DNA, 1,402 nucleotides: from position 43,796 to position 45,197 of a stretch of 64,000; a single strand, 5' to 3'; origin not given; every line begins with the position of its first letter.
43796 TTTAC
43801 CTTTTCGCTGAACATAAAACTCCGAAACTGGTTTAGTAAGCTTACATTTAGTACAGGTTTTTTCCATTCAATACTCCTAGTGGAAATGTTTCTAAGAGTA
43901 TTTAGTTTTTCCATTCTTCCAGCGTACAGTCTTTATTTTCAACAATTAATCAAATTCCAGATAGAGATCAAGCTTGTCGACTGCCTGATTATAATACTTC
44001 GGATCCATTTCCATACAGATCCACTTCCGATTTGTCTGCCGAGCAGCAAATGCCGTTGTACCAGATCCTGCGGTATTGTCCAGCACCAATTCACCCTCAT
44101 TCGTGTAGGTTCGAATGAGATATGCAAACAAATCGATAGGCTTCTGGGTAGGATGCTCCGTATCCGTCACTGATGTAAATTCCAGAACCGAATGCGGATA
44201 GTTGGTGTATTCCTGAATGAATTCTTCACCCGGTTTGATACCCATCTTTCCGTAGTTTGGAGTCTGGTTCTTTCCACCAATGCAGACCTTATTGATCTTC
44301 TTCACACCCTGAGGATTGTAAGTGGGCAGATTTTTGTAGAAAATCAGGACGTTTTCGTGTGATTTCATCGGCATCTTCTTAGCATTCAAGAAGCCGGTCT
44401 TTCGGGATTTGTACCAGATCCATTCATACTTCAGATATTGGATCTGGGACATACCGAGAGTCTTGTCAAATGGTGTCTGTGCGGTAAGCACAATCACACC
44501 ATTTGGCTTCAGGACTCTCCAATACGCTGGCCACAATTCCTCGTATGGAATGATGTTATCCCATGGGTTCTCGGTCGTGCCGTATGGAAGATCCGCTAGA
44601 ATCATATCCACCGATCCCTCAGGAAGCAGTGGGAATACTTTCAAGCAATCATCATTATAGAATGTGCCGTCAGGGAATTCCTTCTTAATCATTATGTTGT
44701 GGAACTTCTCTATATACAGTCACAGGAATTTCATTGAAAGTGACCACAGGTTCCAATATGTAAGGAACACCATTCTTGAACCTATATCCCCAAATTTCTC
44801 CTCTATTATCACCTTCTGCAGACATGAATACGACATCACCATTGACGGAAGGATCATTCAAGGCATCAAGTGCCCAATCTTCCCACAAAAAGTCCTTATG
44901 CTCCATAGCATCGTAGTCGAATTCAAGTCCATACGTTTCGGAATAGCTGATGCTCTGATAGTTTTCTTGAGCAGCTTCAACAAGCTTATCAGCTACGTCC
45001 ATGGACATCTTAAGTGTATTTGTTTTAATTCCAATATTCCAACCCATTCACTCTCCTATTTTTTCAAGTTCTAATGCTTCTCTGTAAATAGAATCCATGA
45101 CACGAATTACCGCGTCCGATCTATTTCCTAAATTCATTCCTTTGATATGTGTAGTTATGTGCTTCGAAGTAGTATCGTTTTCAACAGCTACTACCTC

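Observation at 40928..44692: Two paralogous CcrM-like DNA methyltransferases bracket gene 46, with an HNH endonuclease between them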

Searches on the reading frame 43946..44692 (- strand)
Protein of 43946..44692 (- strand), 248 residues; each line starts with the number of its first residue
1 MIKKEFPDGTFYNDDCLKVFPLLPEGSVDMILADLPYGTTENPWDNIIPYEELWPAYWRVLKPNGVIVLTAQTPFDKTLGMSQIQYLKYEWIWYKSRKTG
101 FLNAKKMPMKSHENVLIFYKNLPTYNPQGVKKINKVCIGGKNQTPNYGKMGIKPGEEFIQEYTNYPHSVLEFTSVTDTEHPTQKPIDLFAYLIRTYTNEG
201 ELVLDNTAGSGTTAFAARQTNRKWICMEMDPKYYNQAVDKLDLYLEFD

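Call 4: search_protein_families(library=pfam, proteins=[window:43946-44692:-], max_evalue=0.01)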
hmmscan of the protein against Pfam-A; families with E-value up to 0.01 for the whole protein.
window:43946-44692:- (248 aa): 2 families
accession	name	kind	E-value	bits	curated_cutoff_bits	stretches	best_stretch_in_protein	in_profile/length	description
PF01555.25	N6_N4_Mtase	-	6.4e-26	92.1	26.7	1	28-238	1-220/221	DNA methylase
PF01170.24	UPF0020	-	0.0015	18.7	22.3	1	22-92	115-189/197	RMKL-like, methyltransferase domain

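Call 13: find_encoding_contigs(protein=window:43946-44692:-, flank=10000, max_places=10)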
Protein window:43946-44692:- (248 aa): no gene with exactly this product is on record in the collection.

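Call 16: list_cluster_members(proteins=[P0001, P0038, window:43946-44692:-, window:43397-43867:-, window:41698-43410:-])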
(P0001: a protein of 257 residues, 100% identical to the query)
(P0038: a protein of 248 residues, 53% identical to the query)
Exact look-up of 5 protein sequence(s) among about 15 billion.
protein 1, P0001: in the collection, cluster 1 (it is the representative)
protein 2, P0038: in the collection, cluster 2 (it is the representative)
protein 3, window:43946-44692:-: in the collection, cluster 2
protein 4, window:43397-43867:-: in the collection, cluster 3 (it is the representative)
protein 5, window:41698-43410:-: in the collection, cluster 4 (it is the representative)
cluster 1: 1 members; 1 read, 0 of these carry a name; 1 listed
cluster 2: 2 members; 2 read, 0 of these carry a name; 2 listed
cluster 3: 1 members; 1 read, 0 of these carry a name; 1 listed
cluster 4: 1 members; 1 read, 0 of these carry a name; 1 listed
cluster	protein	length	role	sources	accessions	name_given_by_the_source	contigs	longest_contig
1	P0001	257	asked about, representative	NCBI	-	-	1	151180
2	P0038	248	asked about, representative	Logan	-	-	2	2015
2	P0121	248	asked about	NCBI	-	-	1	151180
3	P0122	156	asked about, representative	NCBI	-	-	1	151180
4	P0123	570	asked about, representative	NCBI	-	-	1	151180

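Call 25: find_homologous_proteins(query=window:43946-44692:-, max_evalue=1e-20)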
Query window:43946-44692:- (248 aa): 7999 proteins with E <= 1e-20 among 8000 candidates; the best 120 are listed.
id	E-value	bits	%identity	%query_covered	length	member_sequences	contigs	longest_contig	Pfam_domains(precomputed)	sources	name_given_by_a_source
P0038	7.9e-166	568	96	100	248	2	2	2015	PF01555.25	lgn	-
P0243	1.0e-93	332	59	97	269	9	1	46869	PF01555.25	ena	-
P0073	3.1e-92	327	58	97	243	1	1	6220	PF01555.25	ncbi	-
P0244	5.6e-92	326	60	96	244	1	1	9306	PF01555.25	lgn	-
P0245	7.8e-91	322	59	96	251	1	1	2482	PF01555.25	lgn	-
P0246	4.7e-89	317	45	94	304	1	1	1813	PF01555.25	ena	-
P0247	1.4e-88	315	57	96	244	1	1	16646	PF01555.25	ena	-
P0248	2.5e-88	314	56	99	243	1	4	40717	PF01555.25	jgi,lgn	jgi:site-specific DNA-methyltransferase (adenine-specific)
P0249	3.4e-88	314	57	96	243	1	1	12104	PF01555.25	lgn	-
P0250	2.3e-87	311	58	94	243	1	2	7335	PF01555.25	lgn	-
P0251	1.2e-86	309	58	96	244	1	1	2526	PF01555.25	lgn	-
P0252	1.5e-86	308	59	95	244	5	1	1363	PF01555.25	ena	-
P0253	1.5e-86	308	57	96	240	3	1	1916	PF01555.25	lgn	-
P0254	2.0e-86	308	58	96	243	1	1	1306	PF01555.25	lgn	-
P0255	5.6e-86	306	59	93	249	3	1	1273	PF01555.25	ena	-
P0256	5.6e-86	306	58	96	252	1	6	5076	PF01555.25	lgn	-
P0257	1.2e-85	305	60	94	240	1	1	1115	PF01555.25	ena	-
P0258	1.3e-85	305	60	94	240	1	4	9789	PF01555.25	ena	-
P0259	1.6e-85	305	56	96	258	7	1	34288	PF01555.25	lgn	-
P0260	1.7e-85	305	59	94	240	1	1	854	PF01555.25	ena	-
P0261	2.0e-85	305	60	94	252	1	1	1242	PF01555.25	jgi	jgi:site-specific DNA-methyltransferase (adenine-specific)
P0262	3.6e-85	304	57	98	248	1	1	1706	PF01555.25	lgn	-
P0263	3.9e-85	304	60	94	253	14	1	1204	PF01555.25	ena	-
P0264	6.0e-85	303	58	95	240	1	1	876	PF01555.25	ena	-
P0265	6.5e-85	303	57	95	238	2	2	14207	PF01555.25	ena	-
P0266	1.0e-84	302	58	95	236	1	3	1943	PF01555.25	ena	-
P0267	1.0e-84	302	57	95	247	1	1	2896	PF01555.25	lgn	-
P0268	1.2e-84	302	57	97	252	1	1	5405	PF01555.25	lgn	-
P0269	1.6e-84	302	59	94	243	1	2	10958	PF01555.25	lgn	-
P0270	1.6e-84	302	57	96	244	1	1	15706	PF01555.25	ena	-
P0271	2.0e-84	301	57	94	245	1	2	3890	PF01555.25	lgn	-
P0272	3.2e-84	301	54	96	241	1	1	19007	PF01555.25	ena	-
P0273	3.5e-84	301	56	97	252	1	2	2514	PF01555.25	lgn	-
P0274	3.7e-84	301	59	93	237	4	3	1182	PF01555.25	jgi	-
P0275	3.9e-84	300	56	96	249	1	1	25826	PF01555.25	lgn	-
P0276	5.1e-84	300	56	96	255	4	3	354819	PF01555.25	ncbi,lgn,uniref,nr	ncbi:site-specific DNA-methyltransferase [Bacillus cereus]|uniref:DNA-methyltransferase n=1 Tax=Baci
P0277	6.0e-84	300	58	95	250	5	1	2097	PF01555.25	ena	-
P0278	6.2e-84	300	56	94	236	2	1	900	PF01555.25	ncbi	-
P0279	6.2e-84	300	55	97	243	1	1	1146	PF01555.25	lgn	-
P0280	8.7e-84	299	56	94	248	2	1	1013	PF01555.25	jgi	-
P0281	1.1e-83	299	57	94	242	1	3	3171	PF01555.25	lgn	-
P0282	1.1e-83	299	56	95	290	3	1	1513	PF01555.25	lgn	-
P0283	1.3e-83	299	57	96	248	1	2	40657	PF01555.25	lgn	-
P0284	1.6e-83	298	53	96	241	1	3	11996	PF01555.25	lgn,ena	-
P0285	1.7e-83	298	57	94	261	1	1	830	PF01555.25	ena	-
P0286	2.3e-83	298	56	94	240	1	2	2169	PF01555.25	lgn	-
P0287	2.4e-83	298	55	97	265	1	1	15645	PF01555.25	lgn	-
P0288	2.6e-83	298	59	94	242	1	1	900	PF01555.25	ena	-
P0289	3.3e-83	297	59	92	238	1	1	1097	PF01555.25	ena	-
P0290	4.9e-83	297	57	96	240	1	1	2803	PF01555.25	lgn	-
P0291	5.3e-83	297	56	96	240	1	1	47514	PF01555.25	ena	-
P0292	5.3e-83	297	59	93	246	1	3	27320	PF01555.25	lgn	-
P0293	5.6e-83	297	58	94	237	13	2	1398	PF01555.25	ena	-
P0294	7.3e-83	296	57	92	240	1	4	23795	PF01555.25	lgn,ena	-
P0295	1.1e-82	296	55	96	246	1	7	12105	PF01555.25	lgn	-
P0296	1.3e-82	295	54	97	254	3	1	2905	PF01555.25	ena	-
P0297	1.3e-82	295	53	94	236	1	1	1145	PF01555.25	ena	-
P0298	1.4e-82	295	56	94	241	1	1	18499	PF01555.25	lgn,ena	-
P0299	1.6e-82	295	58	93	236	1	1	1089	PF01555.25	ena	-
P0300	1.6e-82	295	54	95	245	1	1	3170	PF01555.25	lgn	-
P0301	1.6e-82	295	54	96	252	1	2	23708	PF01555.25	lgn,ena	-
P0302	2.0e-82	295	56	96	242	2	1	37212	PF01555.25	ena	-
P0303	2.2e-82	295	57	96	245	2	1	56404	PF01555.25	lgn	-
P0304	2.2e-82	295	55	96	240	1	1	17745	PF01555.25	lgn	-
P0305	2.2e-82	295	58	94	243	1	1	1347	PF01555.25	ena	-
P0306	2.3e-82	295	57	93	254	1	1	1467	PF01555.25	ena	-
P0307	3.2e-82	294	57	94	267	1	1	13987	PF01555.25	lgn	-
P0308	3.4e-82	294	58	94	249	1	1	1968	PF01555.25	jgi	jgi:site-specific DNA-methyltransferase (adenine-specific)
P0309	3.6e-82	294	58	92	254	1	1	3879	PF01555.25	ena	-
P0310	3.7e-82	294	59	94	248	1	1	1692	PF01555.25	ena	-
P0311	4.3e-82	294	55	94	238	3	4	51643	PF01555.25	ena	-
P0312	5.4e-82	293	59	90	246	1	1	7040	PF01555.25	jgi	-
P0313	6.5e-82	293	58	92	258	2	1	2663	PF01555.25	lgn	-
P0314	7.4e-82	293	57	94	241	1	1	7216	PF01555.25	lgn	-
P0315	7.6e-82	293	58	94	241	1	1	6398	PF01555.25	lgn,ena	-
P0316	9.3e-82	293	56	94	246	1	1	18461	PF01555.25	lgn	-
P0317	9.5e-82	293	54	96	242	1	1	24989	PF01555.25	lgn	-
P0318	9.8e-82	293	57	96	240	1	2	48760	PF01555.25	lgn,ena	-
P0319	1.1e-81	292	56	94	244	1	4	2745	PF01555.25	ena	-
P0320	1.3e-81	292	55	96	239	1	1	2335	PF01555.25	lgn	-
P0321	1.3e-81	292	59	95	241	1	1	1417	PF01555.25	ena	-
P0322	1.3e-81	292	53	97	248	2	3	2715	PF01555.25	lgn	-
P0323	1.5e-81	292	54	94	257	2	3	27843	PF01555.25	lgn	-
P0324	1.7e-81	292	56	94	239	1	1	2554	PF01555.25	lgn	-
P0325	1.8e-81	292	56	94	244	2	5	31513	PF01555.25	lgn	-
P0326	1.9e-81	292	56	92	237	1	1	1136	PF01555.25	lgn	-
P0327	1.9e-81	292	58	89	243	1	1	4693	PF01555.25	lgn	-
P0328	1.9e-81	292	54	94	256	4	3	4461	PF01555.25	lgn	-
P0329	2.0e-81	292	57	90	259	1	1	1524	PF01555.25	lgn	-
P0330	2.3e-81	291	54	99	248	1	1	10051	PF01555.25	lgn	-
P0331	2.6e-81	291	58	95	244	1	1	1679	PF01555.25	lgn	-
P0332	2.8e-81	291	58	92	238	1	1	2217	PF01555.25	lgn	-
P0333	3.0e-81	291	59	90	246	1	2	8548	PF01555.25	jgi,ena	-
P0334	3.1e-81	291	57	95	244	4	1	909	PF01555.25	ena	-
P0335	3.4e-81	291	56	94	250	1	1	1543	PF01555.25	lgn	-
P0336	3.5e-81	291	56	95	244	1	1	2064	PF01555.25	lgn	-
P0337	3.5e-81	291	54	96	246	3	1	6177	PF01555.25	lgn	-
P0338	3.7e-81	291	54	97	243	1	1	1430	PF01555.25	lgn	-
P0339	4.5e-81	290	56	94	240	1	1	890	PF01555.25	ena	-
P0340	5.1e-81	290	54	97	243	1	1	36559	PF01555.25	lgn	-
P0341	5.4e-81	290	56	94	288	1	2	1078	PF01555.25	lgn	-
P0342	5.9e-81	290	57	93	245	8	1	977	PF01555.25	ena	-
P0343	6.3e-81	290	54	97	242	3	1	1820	PF01555.25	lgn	-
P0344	6.7e-81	290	56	95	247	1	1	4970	PF01555.25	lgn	-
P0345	7.4e-81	290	57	90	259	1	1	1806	PF01555.25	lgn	-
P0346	8.2e-81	290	53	99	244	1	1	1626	PF01555.25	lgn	-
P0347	9.2e-81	289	55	94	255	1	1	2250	PF01555.25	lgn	-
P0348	9.6e-81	289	57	94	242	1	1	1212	PF01555.25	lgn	-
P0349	9.9e-81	289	54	97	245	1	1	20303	PF01555.25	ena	-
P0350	1.1e-80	289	56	94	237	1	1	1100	PF01555.25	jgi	jgi:site-specific DNA-methyltransferase (adenine-specific)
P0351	1.2e-80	289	55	94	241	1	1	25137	PF01555.25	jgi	jgi:site-specific DNA-methyltransferase (adenine-specific)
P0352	1.2e-80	289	54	96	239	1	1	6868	PF01555.25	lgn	-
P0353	1.3e-80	289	55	94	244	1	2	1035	PF01555.25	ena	-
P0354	1.4e-80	289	58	93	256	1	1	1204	PF01555.25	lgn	-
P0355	1.6e-80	289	56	94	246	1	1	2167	PF01555.25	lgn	-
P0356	1.7e-80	289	59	92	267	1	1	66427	PF01555.25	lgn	-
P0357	1.7e-80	288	54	97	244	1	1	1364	PF01555.25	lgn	-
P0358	1.8e-80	288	57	92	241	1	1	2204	PF01555.25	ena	-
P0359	1.9e-80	288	56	97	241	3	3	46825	PF01555.25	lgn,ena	-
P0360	1.9e-80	288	55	94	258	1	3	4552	PF01555.25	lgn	-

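Call 34: search_protein_families(library=ncbifam, proteins=[window:43946-44692:-], max_evalue=0.01)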
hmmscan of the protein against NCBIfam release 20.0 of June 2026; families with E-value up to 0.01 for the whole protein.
window:43946-44692:- (248 aa): 3 families
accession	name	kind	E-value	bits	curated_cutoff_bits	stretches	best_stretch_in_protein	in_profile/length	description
NF050803.1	DnaMtaseCcrMCaul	equivalog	2.8e-17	62.6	830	1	178-242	184-248/350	adenine-specific DNA-methyltransferase CcrM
NF010253.0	PRK13699.1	subfamily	5.3e-16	59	244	1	168-241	132-205/226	DNA methyltransferase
NF008572.0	PRK11524.1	equivalog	8e-16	58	292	1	11-246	17-261/294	adenine-specific DNA-methyltransferase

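Call 35: search_protein_families(library=phrogs, proteins=[window:43946-44692:-], max_evalue=0.001)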
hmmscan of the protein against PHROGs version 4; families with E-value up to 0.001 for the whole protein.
window:43946-44692:- (248 aa): 13 families
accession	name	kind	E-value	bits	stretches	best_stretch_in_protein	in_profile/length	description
phrog_67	-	other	8.6e-72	244.3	1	10-242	125-344/743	DNA methyltransferase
phrog_12862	-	unknown function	5.2e-48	163.7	1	11-139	5-133/149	-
phrog_18293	-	other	4.7e-36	124.3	1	156-241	21-107/119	methyltransferase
phrog_3008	-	other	9.7e-25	88.2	1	172-242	142-212/244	DNA methyltransferase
phrog_498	-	other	8.1e-21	75.2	1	112-239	297-418/633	DNA methyltransferase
phrog_23085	-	unknown function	3.4e-13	50.4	1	177-247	41-108/138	-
phrog_6025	-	other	2.1e-11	44.8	1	11-75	14-87/192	DNA methyltransferase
phrog_8769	-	other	5.8e-11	43.1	1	192-242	4-54/71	methyltransferase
phrog_23148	-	unknown function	9.7e-11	43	1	174-241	79-146/165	-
phrog_6952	-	other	3.5e-09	37.8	1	178-242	112-176/181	DNA methyltransferase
phrog_16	-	DNA, RNA and nucleotide metabolism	9.4e-08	31.7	1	141-239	838-907/986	DNA helicase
phrog_18146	-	other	0.00018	21.5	0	187-231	56-101/452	DNA methyltransferase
phrog_23224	-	other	0.00075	19.9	0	180-243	231-294/305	DNA methyltransferase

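Call 39: find_encoding_contigs(protein=P0243, flank=6000, max_places=2)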
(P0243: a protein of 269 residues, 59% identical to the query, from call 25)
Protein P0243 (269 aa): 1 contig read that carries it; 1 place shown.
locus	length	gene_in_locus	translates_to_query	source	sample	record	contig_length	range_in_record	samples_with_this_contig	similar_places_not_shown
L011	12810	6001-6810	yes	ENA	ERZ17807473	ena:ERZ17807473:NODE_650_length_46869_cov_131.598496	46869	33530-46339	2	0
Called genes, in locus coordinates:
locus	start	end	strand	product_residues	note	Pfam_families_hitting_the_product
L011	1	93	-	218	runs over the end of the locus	-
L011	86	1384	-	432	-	PF17767:NAPRTase_N, PF04095:NAPRTase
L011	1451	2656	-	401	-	-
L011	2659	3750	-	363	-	PF05345:He_PIG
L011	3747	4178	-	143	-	PF05345:He_PIG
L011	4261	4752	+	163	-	PF00293:NUDIX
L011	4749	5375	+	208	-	-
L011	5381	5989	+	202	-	PF00857:Isochorismatase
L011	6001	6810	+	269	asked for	PF01555:N6_N4_Mtase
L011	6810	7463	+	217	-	-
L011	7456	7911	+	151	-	-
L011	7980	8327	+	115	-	-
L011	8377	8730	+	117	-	-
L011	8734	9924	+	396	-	-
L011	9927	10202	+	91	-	-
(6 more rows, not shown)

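Call 66: find_related_loci(query=window:43946-44692:-, collection=viral_contigs, flank=8000)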
Query window:43946-44692:- (248 aa) in viral_contigs; peptide patterns used: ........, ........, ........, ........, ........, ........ (x = any residue, [..] = any of these).
25 stretches matched a pattern; 21 encode a relative of the query (tblastn E <= 1e-3); 21 distinct loci.
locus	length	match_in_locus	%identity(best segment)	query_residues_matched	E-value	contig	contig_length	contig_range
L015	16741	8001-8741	59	1-241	1e-98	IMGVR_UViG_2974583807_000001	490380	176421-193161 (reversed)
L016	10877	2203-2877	48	11-241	9e-65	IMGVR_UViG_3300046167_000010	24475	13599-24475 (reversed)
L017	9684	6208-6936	43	13-246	7e-63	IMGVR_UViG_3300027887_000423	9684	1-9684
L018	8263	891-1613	41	13-244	2e-62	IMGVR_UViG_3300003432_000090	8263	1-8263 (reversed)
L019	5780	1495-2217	41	13-244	2e-62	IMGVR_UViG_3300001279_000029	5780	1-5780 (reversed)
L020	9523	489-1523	44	5-245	1e-57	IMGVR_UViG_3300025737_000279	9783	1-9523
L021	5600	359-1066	42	10-245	4e-57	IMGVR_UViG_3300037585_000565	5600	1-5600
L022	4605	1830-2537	42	10-245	4e-57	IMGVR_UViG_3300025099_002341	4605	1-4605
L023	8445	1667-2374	42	10-245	4e-57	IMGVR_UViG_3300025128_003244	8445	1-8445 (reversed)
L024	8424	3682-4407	41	11-242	1e-55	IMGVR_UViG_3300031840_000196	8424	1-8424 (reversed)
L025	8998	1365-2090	41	11-242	1e-55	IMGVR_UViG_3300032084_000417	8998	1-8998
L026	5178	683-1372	43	13-242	1e-55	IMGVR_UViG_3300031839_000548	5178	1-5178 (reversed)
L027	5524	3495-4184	43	13-242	1e-55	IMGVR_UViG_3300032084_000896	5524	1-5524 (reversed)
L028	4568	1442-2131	43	13-242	1e-55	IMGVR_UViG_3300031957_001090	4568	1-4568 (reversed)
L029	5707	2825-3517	42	11-242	5e-55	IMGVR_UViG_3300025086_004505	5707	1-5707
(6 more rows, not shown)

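Call 69: find_related_loci(query=window:43946-44692:-, collection=metagenome_contigs, flank=10000)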
Query window:43946-44692:- (248 aa) in metagenome_contigs; peptide patterns used: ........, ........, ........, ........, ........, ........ (x = any residue, [..] = any of these).
166 stretches matched a pattern; 38 encode a relative of the query (tblastn E <= 1e-3); 38 distinct loci.
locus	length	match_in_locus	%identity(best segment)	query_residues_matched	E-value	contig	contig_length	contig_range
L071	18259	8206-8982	50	8-241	5e-83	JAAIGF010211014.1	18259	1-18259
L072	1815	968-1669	54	5-242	1e-82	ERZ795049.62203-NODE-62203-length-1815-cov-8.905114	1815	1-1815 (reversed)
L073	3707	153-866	51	12-242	3e-69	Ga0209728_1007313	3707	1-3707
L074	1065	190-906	48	11-243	4e-74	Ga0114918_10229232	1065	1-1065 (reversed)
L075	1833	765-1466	47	15-241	1e-67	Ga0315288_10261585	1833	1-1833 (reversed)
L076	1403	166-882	45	10-241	2e-68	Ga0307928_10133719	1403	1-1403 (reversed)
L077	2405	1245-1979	46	9-244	4e-66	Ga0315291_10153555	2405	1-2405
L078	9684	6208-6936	43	13-246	9e-63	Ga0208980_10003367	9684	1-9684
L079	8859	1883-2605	41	13-244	3e-62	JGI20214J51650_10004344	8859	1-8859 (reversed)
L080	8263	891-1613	41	13-244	3e-62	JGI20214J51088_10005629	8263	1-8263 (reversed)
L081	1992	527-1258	46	9-241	4e-63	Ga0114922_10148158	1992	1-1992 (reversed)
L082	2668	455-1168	44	11-241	1e-60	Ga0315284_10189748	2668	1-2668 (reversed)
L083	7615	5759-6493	44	5-241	1e-57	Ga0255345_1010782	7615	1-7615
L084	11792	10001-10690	43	11-241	2e-57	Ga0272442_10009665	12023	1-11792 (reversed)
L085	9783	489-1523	44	5-245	1e-57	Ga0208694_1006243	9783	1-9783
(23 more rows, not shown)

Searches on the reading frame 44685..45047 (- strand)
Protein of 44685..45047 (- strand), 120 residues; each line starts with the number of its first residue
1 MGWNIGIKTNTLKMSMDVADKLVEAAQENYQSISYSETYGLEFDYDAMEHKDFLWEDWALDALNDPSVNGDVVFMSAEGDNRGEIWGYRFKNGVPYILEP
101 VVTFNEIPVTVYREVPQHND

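Call 4: search_protein_families(library=pfam, proteins=[window:44685-45047:-], max_evalue=0.01)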
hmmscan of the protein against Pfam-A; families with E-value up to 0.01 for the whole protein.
window:44685-45047:- (120 aa): 0 families

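Call 34: search_protein_families(library=ncbifam, proteins=[window:44685-45047:-], max_evalue=0.01)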
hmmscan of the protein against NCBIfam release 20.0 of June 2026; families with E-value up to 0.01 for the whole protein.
window:44685-45047:- (120 aa): 0 families

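Call 35: search_protein_families(library=phrogs, proteins=[window:44685-45047:-], max_evalue=0.001)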
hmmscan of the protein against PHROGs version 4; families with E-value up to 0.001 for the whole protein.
window:44685-45047:- (120 aa): 0 families

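Call 74: search_protein_representatives(protein=window:44685-45047:-)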
Query: 120 residues. Proteins with E-value up to 0.001 (for the whole library): 149; up to 1e-10: 32; up to 1e-30: 0. The best 149 are listed.
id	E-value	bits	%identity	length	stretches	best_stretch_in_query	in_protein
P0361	5.4e-20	87.7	52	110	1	1-92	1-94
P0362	1.3e-19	86.5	45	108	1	1-107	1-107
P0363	3.3e-19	85.1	46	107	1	1-94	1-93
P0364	7.3e-19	84.0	46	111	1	1-94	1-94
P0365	1.1e-17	80.2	46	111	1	1-92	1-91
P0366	1.8e-15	73.1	48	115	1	1-98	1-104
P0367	1.9e-15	73.0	49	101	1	1-99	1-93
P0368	2.0e-15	72.9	41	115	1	1-107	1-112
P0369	1.4e-14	70.2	43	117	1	1-94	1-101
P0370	1.5e-13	66.9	44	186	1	1-93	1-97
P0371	1.6e-13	66.8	37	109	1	1-99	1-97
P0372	3.2e-13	65.8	40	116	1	1-94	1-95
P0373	5.5e-13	65.1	37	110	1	1-107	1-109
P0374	9.0e-13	64.3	45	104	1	1-94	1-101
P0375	1.1e-12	64.1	44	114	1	1-94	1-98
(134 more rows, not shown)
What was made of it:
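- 44685..45047 (-): ORF120: small conserved protein between gp47 and MT2, probably a DNA-repair accessory rather than a methylase partner. The family has 149 clusters (call 74).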

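Call 76: search_protein_families(library=pfam, alignment_id=A1, max_evalue=0.001)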
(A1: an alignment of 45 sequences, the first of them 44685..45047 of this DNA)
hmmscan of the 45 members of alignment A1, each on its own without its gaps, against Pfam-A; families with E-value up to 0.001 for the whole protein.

A. member 1, window:44685-45047:- (120 aa): 0 families

B. families by the number of members that match (of 45 scanned): 4 families
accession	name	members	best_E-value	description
PF00533.33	BRCT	5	9.3e-12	BRCA1 C Terminus (BRCT) domain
PF05406.20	WGR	2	8.6e-15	WGR domain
PF09414.15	RNA_ligase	1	2e-08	RNA ligase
PF01068.26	DNA_ligase_A_M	1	2.2e-07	ATP dependent DNA ligase domain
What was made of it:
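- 44685..45047 (-): Longer members carry BRCT (5), WGR (2) or ligase domains (call 76).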
